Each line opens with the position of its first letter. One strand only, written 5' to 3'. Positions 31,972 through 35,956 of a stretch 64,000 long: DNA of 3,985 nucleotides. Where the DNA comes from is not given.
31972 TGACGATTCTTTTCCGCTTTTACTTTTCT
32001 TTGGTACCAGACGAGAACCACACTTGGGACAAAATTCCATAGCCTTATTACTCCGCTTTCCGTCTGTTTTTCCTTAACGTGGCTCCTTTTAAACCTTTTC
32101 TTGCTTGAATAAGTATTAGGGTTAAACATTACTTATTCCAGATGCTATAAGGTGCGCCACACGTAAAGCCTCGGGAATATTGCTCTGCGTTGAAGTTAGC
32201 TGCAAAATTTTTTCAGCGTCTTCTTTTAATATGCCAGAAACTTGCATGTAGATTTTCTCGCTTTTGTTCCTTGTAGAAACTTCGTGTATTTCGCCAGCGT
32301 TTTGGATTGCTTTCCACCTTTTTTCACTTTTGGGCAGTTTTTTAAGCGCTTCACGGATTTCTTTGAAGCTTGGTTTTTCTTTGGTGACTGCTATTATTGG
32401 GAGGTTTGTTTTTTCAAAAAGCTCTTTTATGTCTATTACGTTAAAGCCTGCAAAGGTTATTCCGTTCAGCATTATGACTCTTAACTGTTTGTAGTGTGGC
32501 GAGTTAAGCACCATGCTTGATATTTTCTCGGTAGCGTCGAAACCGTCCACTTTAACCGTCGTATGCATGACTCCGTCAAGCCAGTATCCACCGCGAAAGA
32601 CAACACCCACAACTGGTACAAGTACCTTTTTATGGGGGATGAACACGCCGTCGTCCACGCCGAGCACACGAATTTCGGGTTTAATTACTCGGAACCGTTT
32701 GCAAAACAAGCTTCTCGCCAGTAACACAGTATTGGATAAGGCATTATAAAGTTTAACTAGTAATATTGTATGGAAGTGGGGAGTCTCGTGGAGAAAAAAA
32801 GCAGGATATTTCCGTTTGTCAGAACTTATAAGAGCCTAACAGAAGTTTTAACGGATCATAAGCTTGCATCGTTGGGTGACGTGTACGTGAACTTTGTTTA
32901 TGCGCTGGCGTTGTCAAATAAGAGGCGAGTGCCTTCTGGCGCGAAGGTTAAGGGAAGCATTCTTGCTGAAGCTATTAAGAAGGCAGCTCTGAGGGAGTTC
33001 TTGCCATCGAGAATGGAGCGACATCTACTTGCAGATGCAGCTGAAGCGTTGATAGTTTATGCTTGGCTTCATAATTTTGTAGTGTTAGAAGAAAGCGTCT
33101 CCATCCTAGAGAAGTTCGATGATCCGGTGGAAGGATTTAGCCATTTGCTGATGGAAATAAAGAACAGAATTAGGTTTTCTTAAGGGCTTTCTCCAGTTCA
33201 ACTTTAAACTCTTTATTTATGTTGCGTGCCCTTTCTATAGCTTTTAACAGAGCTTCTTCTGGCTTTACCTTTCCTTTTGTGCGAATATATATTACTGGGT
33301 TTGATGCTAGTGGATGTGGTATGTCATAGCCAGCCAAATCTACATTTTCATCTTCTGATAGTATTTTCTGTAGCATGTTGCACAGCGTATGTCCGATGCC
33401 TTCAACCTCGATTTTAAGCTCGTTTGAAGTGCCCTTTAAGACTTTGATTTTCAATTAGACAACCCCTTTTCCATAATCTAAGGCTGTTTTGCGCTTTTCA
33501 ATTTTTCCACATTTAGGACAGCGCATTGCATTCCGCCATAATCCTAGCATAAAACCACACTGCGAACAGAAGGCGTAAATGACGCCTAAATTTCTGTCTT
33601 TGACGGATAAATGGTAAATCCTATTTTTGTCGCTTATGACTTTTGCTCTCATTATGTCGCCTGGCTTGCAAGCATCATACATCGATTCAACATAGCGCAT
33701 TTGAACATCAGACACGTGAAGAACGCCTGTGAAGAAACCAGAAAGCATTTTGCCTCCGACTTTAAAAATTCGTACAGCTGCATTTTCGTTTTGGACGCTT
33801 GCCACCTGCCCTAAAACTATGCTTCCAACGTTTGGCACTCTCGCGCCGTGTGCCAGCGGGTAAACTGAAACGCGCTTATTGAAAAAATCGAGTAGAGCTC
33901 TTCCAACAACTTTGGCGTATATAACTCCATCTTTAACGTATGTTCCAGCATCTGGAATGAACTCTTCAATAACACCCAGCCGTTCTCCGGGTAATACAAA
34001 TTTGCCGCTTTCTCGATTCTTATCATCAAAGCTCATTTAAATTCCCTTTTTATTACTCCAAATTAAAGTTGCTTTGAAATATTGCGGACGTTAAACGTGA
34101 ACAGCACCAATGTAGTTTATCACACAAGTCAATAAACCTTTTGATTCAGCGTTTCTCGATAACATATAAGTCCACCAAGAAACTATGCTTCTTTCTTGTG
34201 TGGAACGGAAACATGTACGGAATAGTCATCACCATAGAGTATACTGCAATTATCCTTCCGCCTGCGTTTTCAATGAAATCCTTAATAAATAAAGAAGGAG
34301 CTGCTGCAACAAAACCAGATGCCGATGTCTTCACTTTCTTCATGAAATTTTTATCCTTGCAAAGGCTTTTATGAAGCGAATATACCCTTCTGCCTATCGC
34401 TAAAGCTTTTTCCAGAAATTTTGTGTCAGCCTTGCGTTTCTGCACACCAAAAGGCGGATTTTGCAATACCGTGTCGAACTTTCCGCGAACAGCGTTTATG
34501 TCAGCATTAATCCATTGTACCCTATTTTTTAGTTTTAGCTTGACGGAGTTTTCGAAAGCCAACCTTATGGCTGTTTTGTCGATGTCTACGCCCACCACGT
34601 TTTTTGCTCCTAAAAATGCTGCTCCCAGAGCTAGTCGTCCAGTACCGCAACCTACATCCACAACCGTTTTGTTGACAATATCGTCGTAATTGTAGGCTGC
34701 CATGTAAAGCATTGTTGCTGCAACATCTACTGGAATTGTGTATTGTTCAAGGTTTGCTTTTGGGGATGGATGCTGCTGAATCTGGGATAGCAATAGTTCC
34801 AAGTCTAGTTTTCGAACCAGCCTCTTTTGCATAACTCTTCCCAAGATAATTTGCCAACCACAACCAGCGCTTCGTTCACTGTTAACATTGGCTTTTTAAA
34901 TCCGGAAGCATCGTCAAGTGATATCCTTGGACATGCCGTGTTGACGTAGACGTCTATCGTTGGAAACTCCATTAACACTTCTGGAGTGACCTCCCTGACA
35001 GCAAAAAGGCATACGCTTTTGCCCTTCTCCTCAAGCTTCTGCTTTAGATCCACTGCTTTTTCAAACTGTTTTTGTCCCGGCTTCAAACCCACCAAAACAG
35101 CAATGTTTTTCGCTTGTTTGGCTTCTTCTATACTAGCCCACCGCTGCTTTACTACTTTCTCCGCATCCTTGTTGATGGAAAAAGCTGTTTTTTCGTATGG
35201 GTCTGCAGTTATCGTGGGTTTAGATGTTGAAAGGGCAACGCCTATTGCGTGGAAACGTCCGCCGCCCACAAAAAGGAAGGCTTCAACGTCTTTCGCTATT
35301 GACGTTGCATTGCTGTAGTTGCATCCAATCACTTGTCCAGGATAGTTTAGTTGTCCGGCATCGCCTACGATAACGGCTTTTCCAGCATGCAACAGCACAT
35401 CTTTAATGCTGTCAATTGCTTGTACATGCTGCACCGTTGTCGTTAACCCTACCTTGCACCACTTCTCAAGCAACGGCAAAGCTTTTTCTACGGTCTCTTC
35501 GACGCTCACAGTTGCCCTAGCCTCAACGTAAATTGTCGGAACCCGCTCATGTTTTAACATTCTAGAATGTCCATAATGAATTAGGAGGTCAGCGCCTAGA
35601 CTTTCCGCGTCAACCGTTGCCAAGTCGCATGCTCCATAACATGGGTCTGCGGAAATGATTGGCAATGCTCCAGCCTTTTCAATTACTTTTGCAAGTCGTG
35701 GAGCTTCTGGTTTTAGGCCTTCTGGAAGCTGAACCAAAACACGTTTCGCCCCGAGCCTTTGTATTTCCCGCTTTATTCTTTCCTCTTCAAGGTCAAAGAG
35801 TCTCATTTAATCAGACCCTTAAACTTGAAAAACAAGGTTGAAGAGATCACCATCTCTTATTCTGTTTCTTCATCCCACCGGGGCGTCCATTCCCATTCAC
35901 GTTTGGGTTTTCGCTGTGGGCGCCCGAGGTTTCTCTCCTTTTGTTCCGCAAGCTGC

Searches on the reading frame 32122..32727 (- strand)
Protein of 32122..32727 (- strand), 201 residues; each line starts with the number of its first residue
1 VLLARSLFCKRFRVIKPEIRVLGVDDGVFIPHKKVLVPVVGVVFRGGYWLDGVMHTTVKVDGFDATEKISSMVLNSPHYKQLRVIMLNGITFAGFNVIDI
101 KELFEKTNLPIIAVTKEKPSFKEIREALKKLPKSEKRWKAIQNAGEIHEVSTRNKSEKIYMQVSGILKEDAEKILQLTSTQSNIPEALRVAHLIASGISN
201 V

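Call 11: search_protein_families(library=pfam, proteins=[window:32122-32727:-], max_evalue=0.001)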
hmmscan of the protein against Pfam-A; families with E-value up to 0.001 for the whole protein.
window:32122-32727:- (201 aa): 1 family
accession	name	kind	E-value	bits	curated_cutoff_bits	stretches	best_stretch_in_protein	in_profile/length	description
PF01949.23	Endo_dU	-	1.2e-63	214.3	32.7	1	18-198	2-181/182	Endonuclease dU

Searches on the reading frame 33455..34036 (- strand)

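Call 11: search_protein_families(library=pfam, proteins=[window:33455-34036:-], max_evalue=0.001)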
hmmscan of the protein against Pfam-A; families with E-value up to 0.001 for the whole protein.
window:33455-34036:- (193 aa): 3 families
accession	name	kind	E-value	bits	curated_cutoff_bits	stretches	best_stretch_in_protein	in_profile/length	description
PF14382.12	ECR1_N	-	1.1e-11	44.8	27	1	13-46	1-34/38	Exosome complex exonuclease RRP4 N-terminal region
PF10447.15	EXOSC1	-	1.8e-06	29.1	21.2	0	67-119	1-50/112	Exosome component EXOSC1/CSL4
PF00575.29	S1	-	9.5e-05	23.1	22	1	68-134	2-60/74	S1 RNA binding domain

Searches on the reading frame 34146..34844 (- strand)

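Call 11: search_protein_families(library=pfam, proteins=[window:34146-34844:-], max_evalue=0.001)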
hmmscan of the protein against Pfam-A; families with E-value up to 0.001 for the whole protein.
window:34146-34844:- (232 aa): 12 families
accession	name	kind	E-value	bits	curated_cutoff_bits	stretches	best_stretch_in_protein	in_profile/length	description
PF06325.19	PrmA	-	1.4e-14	54.8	22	1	50-129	154-233/296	Ribosomal protein L11 methyltransferase (PrmA)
PF05175.20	MTS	-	1.4e-14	54.5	23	1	42-147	19-126/170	Methyltransferase small domain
PF13847.12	Methyltransf_31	-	4.2e-13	49.6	27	1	58-149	4-95/145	Methyltransferase domain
PF13649.12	Methyltransf_25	-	7.1e-11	43.1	27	1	61-146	1-88/97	Methyltransferase domain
PF01170.24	UPF0020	-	3.1e-09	37.2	22.3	1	41-135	16-134/197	RMKL-like, methyltransferase domain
PF03602.21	Cons_hypoth95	-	1.1e-08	35.4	24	1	55-150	39-142/182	Conserved hypothetical protein 95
PF08241.18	Methyltransf_11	-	1.9e-07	32.1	21.2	1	62-127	1-65/95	Methyltransferase domain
PF02475.24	TRM5-TYW2_MTfase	-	1.5e-06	28.7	28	1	58-156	37-132/164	TRM5/TYW2 methyltransferase domain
PF08242.18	Methyltransf_12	-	7.4e-06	27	30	1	62-127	1-70/98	Methyltransferase domain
PF13489.12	Methyltransf_23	-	0.0001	22.6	27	1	55-110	20-61/164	Methyltransferase domain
PF09445.16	Methyltransf_15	-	0.00084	19.4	22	0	59-143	2-92/165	RNA cap guanine-N2 methyltransferase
PF13679.12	Methyltransf_32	-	0.0009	19.7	27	0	58-121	26-94/143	Methyltransferase domain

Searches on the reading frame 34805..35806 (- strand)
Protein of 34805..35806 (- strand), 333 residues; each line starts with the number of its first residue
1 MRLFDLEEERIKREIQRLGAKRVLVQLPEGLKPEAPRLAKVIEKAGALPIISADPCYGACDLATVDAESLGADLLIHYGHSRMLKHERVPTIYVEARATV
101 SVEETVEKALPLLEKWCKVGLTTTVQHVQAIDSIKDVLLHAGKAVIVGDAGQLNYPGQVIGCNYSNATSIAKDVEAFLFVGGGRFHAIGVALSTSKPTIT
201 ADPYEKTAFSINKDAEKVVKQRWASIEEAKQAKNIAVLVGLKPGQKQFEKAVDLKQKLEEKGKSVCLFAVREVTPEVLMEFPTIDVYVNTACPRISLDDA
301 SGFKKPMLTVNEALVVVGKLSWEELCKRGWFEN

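Call 11: search_protein_families(library=pfam, proteins=[window:34805-35806:-], max_evalue=0.001)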
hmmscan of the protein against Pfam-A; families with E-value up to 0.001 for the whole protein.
window:34805-35806:- (333 aa): 1 family
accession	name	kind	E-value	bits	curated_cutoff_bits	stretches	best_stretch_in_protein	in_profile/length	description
PF01866.22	Diphthamide_syn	-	2.3e-90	303.5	33.2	1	27-323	1-298/302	Putative diphthamide synthesis protein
